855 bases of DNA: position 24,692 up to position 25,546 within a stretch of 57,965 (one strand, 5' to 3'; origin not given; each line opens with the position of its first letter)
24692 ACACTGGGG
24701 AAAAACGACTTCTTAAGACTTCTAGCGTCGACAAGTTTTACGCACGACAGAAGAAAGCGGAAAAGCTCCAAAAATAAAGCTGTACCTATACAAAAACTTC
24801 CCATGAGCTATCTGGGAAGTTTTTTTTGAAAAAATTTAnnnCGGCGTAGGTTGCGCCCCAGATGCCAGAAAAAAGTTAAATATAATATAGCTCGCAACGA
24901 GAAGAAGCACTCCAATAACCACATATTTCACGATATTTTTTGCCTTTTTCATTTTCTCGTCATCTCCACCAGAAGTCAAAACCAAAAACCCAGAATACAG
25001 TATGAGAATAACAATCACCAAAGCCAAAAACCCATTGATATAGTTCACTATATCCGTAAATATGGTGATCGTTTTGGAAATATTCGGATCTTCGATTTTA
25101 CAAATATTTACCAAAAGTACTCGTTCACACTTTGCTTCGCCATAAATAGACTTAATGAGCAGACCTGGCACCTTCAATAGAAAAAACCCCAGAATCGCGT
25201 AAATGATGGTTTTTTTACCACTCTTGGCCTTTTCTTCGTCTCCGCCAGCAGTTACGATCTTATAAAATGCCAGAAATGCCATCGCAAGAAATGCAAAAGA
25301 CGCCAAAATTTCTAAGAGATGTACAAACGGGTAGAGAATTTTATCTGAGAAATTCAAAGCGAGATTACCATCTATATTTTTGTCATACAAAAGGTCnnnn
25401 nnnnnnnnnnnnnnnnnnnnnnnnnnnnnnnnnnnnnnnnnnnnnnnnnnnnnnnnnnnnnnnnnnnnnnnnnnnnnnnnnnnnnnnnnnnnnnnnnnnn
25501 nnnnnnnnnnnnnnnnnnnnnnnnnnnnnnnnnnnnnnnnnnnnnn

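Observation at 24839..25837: Single polypeptide made of three fused T4SS-pilin-like hairpins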

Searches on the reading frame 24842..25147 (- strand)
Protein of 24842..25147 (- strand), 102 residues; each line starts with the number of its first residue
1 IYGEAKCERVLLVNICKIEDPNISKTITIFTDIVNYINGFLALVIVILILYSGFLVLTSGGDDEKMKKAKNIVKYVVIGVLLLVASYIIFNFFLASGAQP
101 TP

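Call 10: search_protein_families(library=pfam, max_evalue=10, proteins=[window:24842-25147:-])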
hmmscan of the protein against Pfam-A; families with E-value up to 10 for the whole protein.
seq(102 aa): 13 families
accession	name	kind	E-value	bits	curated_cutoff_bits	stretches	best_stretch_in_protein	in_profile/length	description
PF18895.5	T4SS_pilin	-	9.5e-10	38.9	26.6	1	26-93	4-71/71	Type IV secretion system pilin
PF04956.18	TrbC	-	0.00019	22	27.9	1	24-92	35-97/98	TrbC/VIRB2 pilin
PF07331.16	TctB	-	0.0019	18.8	29.1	1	39-94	90-132/137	Tripartite tricarboxylate transporter TctB family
PF00001.26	7tm_1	-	0.005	16.8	30.5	1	13-94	135-223/260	7 transmembrane receptor (rhodopsin family)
PF01554.23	MatE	-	0.0051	16.9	24.9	1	36-98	77-140/161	MatE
PF04515.18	Choline_transpo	-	0.0063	16.2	26.9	1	26-94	244-307/326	Plasma-membrane choline transporter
PF13491.11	FtsK_4TM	-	0.032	14.3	23.1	1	31-96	55-113/171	4TM region of DNA translocase FtsK/SpoIIIE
PF20535.3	DUF6750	-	0.082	13.3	27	1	41-89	66-113/128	Family of unknown function (DUF6750)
PF15012.11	DUF4519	-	0.21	12.2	27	1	65-96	22-53/56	Domain of unknown function (DUF4519)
PF14147.11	Spore_YhaL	-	0.76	10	27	1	44-68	7-31/52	Sporulation protein YhaL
PF23906.1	DUF7248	-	0.8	10.2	27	1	65-95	5-35/58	Family of unknown function (DUF7248)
PF05434.16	Tmemb_9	-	1.8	8.9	28.6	1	68-95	45-72/145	TMEM9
PF12669.12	FeoB_associated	-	2.4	8.9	27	0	75-93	3-21/44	FeoB-associated Cys-rich membrane protein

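Call 37: search_solved_structures(query=A4, max_evalue=10, show_alignments=3)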
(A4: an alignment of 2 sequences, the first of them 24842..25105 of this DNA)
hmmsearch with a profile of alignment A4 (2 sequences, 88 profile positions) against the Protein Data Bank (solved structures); distinct sequences matched with E-value up to 10: 6.
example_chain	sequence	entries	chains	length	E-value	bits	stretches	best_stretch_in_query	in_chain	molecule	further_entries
1mp9_A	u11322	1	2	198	0.03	18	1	31-84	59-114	TATA-binding protein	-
9wxm_R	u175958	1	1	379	0.32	14.7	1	11-79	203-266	G-protein coupled receptor 15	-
8zqe_R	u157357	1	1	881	0.89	13.3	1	11-79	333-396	GPR15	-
8sg1_R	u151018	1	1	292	2.1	12.1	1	16-78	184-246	Chemerin-like receptor 1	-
7ykd_A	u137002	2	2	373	3.2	11.5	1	16-77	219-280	Chemerin-like receptor 1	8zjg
9l3w_R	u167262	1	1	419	3.8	11.2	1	16-77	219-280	Chemerin-like receptor 1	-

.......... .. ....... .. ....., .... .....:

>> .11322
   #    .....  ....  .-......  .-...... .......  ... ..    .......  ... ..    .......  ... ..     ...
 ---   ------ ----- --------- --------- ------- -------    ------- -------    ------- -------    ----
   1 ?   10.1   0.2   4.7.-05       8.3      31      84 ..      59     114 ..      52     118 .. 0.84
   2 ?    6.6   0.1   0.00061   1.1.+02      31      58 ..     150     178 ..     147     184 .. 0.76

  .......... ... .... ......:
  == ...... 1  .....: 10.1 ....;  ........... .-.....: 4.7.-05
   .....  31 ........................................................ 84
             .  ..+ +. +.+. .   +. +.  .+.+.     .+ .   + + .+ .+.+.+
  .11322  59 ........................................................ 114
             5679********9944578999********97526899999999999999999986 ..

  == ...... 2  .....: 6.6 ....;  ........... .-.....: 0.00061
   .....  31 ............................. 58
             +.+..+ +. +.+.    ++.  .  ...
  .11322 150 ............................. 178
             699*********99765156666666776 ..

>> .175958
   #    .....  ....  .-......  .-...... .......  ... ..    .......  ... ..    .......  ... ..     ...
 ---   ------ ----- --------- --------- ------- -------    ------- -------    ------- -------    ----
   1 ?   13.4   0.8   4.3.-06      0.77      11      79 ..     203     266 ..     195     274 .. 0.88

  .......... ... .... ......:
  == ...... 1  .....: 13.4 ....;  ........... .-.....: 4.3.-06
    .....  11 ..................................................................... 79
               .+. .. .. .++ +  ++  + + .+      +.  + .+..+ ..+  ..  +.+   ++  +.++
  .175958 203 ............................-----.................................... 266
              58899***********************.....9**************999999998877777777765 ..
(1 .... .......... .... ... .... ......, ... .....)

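Call 38: search_protein_representatives(alignment_id=A4)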
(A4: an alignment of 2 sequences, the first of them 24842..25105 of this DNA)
Query: 2 sequences, 88 profile positions. Proteins with E-value up to 0.001 (for the whole library): 16488; up to 1e-10: 510; up to 1e-30: 19. The best 150 are listed.
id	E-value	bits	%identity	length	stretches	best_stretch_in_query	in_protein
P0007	2.3e-59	213.9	-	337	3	1-81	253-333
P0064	2.1e-51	188.4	-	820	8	16-82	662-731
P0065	4.7e-51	187.2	-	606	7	11-68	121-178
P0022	1.5e-50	185.6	-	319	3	10-86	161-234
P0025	2.1e-50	185.1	-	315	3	9-86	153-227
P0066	2.0e-46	172.4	-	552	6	19-80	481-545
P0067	6.2e-43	161.2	-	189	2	3-80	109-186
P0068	3.5e-42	158.8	-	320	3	2-81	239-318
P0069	1.4e-39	150.5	-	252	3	12-86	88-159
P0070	1.6e-39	150.3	-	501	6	13-80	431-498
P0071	9.5e-37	141.4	-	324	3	2-80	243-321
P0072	1.4e-35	137.7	-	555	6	6-80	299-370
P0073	3.1e-35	136.5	-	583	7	19-84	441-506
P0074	3.2e-34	133.3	-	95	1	1-84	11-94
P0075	1.2e-32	128.2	-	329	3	12-80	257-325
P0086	1.5e-29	118.3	-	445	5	10-80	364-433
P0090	2.5e-29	117.6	-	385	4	19-80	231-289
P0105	1.6e-26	108.6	-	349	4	15-85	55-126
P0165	4.9e-20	87.8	-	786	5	8-82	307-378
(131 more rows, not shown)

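Call 40: list_cluster_members(proteins=[P0064, P0065, P0066, P0070, P0086, P0090, P0105, P0067, P0074, P0165])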
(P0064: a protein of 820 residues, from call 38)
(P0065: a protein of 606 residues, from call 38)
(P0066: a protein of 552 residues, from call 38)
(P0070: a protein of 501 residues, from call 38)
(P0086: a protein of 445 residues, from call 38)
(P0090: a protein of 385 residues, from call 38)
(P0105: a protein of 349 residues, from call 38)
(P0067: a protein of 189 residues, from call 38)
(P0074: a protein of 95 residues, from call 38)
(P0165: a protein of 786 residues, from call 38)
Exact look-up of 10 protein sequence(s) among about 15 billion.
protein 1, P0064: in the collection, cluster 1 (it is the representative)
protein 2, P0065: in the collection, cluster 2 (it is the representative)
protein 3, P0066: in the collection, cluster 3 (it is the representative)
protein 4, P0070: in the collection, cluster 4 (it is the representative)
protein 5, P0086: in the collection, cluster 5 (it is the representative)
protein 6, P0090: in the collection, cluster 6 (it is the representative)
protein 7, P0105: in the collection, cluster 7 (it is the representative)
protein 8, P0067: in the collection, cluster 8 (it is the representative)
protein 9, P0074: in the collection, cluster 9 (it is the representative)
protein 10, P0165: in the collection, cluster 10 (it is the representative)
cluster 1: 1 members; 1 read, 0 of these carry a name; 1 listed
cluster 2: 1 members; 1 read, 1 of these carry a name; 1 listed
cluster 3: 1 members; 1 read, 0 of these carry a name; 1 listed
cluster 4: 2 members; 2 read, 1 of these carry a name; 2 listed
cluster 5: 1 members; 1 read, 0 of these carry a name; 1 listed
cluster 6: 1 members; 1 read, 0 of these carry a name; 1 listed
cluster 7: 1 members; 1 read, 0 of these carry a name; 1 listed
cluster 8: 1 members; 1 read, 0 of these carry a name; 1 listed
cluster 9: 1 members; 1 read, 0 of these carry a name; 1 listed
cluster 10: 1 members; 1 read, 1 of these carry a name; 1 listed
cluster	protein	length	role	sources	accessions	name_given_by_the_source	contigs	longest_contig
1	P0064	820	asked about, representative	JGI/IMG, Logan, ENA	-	-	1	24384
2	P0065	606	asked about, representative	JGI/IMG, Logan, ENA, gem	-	hypothetical protein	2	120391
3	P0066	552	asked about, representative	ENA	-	-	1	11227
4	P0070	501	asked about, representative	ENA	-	-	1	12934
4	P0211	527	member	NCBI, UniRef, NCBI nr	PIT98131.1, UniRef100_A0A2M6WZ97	MAG: hypothetical protein COT71_02435 [Candidatus Andersenbacteria bacterium ... | Uncharacterized protein n=1 Tax=Candidatus Andersenbacteria bacterium ...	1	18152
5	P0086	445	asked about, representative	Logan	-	-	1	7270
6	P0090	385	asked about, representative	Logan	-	-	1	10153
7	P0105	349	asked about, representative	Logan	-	-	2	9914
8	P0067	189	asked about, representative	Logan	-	-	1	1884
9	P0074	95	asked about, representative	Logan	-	-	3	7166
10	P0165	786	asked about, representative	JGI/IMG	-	hypothetical protein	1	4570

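Call 41: find_encoding_contigs(protein=P0065, flank=8000, max_places=2)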
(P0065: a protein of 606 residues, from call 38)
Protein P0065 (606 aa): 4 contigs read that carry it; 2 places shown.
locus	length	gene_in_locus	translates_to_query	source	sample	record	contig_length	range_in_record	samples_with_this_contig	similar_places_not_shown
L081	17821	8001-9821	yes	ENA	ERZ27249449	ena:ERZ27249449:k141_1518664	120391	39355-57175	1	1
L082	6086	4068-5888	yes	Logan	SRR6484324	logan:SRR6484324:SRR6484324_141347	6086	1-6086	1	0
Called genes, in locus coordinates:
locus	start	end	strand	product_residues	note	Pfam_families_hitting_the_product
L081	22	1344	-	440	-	PF23459:S1_RRP5 (faint), PF00575:S1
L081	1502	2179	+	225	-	PF13483:Lactamase_B_3, PF12706:Lactamase_B_2 (weak)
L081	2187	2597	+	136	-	-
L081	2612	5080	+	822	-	PF00521:DNA_topoisoIV, PF03989:DNA_gyraseA_C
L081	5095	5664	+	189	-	PF03848:TehB (weak), PF13489:Methyltransf_23, PF01209:Ubie_methyltran, PF01728:FtsJ (weak), PF13847:Methyltransf_31, PF08241:Methyltransf_11, PF08242:Methyltransf_12, PF13649:Methyltransf_25, +2 more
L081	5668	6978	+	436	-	PF01547:SBP_bac_1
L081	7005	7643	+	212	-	PF18895:T4SS_pilin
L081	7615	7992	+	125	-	PF18895:T4SS_pilin (weak)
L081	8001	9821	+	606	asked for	PF18895:T4SS_pilin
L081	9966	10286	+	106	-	PF18895:T4SS_pilin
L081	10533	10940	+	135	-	PF18895:T4SS_pilin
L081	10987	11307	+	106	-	PF18895:T4SS_pilin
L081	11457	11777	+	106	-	PF18895:T4SS_pilin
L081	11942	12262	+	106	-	PF18895:T4SS_pilin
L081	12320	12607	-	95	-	-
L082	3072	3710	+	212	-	PF18895:T4SS_pilin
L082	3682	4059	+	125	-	PF18895:T4SS_pilin (weak)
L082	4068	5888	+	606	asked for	PF18895:T4SS_pilin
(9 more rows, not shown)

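Call 61: predict_structure(alignment_id=A5)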
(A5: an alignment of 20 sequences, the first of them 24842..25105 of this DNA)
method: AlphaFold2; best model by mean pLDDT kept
length: 88 residues; sequences in the alignment: 20
mean_pLDDT: 81.0   pTM: 0.55
mean pLDDT of the five models: 81.0, 79.1, 78.6, 78.3, 72.8
residues with pLDDT >= 90: 23; 70-90: 46; 50-70: 17; < 50: 2
segments of 3 or more residues with pLDDT < 50: none
pLDDT, mean of each block of 10 residues (from residue 1): 59 80 89 92 87 89 90 80 59
secondary structure, 60 per line:
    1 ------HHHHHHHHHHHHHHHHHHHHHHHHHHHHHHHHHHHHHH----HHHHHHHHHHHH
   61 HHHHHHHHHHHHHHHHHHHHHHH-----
elements in order: H7-44 H49-83

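Call 63: fold_search(model_id=the predicted structure, library=pdb)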
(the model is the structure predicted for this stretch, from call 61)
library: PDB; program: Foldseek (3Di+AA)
matches with E <= 10: 64; with E <= 0.001: 0
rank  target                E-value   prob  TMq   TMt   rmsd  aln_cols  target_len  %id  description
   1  7emf_K                1.2e+00  0.89  0.67  0.54   2.5        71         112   11  Human Mediator (deletion of MED1-IDR) in a Tail-extended conformation (released 2021-05-05)
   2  4h63_V                2.1e+00  0.38  0.57  0.47   3.6        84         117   10  Structure of the Schizosaccharomyces pombe Mediator head module (released 2012-10-31)
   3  6b87_C                2.4e+00  0.21  0.41  0.38   5.0        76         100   16  Crystal structure of transmembrane protein TMHC2_E (released 2018-03-14)
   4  5u0p_V                2.6e+00  0.33  0.57  0.46   3.6        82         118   10  Cryo-EM structure of the transcriptional Mediator (released 2017-03-08)
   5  5n9j_Z                2.9e+00  0.33  0.58  0.47   3.4        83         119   10  Core Mediator of transcriptional regulation (released 2017-05-17)
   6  4biy_B                2.9e+00  0.28  0.47  0.23   3.4        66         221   20  Crystal structure of CpxAHDC (monoclinic form 2) (released 2014-02-12)
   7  8ij9_C                3.1e+00  0.66  0.67  0.82   2.3        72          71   11  Crystal structure of the ELKS1/Rab6B complex (released 2023-06-14)
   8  8szz_0                3.6e+00  0.63  0.62  0.76   1.8        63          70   21  CryoEM Structure of Computationally Designed Nanocage O32-ZL4 (released 2023-11-01)
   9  6dmp_MODEL_1_B        4.1e+00  0.35  0.56  0.60   2.6        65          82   18  De Novo Design of a Protein Heterodimer with Specificity Mediated by Hydrogen Bond Networks (released 2018-12-19)
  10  6b87_B                4.1e+00  0.13  0.43  0.40   6.9        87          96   14  Crystal structure of transmembrane protein TMHC2_E (released 2018-03-14)
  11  9oox_A                4.3e+00  0.30  0.64  0.61   7.2        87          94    8  Cryo-EM Structure of the Escherichia phage HK446 Rip1 in complex with the Enterobacteria phage T6 small terminase (released 2026-02-04)
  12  4biy_D                4.6e+00  0.20  0.48  0.24   3.3        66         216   20  Crystal structure of CpxAHDC (monoclinic form 2) (released 2014-02-12)
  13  2y3h_C                4.9e+00  0.30  0.64  0.54   3.4        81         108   11  E63Q mutant of Cupriavidus metallidurans CH34 CnrXs (released 2011-03-30)
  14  4biz_B                4.9e+00  0.18  0.48  0.23   3.4        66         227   20  Crystal structure of CpxAHDC (orthorhombic form 2) (released 2014-04-23)
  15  2wdq_C                4.9e+00  0.10  0.41  0.33   5.9        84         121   24  E. coli succinate:quinone oxidoreductase (SQR) with carboxin bound (released 2009-08-25)
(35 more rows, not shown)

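Call 70: search_protein_families(library=pfam, alignment_id=A5, max_evalue=0.01)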
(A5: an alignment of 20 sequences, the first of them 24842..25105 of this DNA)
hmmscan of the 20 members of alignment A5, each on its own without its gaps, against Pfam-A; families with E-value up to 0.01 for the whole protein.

A. member 1, window:24842-25105:- (88 aa): 5 families
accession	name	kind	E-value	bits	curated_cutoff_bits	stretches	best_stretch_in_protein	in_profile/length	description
PF18895.5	T4SS_pilin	-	6.3e-10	39.4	26.6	1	12-79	4-71/71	Type IV secretion system pilin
PF04956.18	TrbC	-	9.8e-05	22.9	27.9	1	10-78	35-97/98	TrbC/VIRB2 pilin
PF01554.23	MatE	-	0.0034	17.5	24.9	1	22-84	77-140/161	MatE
PF07331.16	TctB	-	0.0062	17.2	29.1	1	25-80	90-132/137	Tripartite tricarboxylate transporter TctB family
PF04515.18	Choline_transpo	-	0.0071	16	26.9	1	12-80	244-307/326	Plasma-membrane choline transporter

B. families by the number of members that match (of 20 scanned): 13 families
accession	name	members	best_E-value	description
PF18895.5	T4SS_pilin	20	1.2e-10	Type IV secretion system pilin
PF04956.18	TrbC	8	9.8e-05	TrbC/VIRB2 pilin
PF01554.23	MatE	7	0.00092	MatE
PF07331.16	TctB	4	0.0058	Tripartite tricarboxylate transporter TctB family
PF02322.20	Cyt_bd_oxida_II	1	0.00021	Cytochrome bd terminal oxidase subunit II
PF00520.37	Ion_trans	1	0.0014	Ion transport protein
PF03023.19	MurJ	1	0.0014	Lipid II flippase MurJ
PF00335.26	Tetraspanin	1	0.0062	Tetraspanin family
PF04515.18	Choline_transpo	1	0.0071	Plasma-membrane choline transporter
PF01578.25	Cytochrom_C_asm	1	0.0072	Cytochrome C assembly protein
PF02656.20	DUF202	1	0.0076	Domain of unknown function (DUF202)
PF08285.16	DPM3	1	0.0077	Dolichol-phosphate mannosyltransferase subunit 3 (DPM3)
PF13491.11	FtsK_4TM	1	0.0083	4TM region of DNA translocase FtsK/SpoIIIE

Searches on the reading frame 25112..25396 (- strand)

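Call 10: search_protein_families(library=pfam, max_evalue=10, proteins=[window:25112-25396:-])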
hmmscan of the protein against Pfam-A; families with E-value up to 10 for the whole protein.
seq(95 aa): 3 families
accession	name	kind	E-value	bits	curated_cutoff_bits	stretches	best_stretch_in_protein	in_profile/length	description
PF18895.5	T4SS_pilin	-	2.2e-07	31.3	26.6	1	20-74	8-61/71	Type IV secretion system pilin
PF04306.18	DUF456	-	0.022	15.5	29.4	1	25-86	32-90/139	Protein of unknown function (DUF456)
PF06681.19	DUF1182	-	0.21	11.6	25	1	33-82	34-79/208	Protein of unknown function (DUF1182)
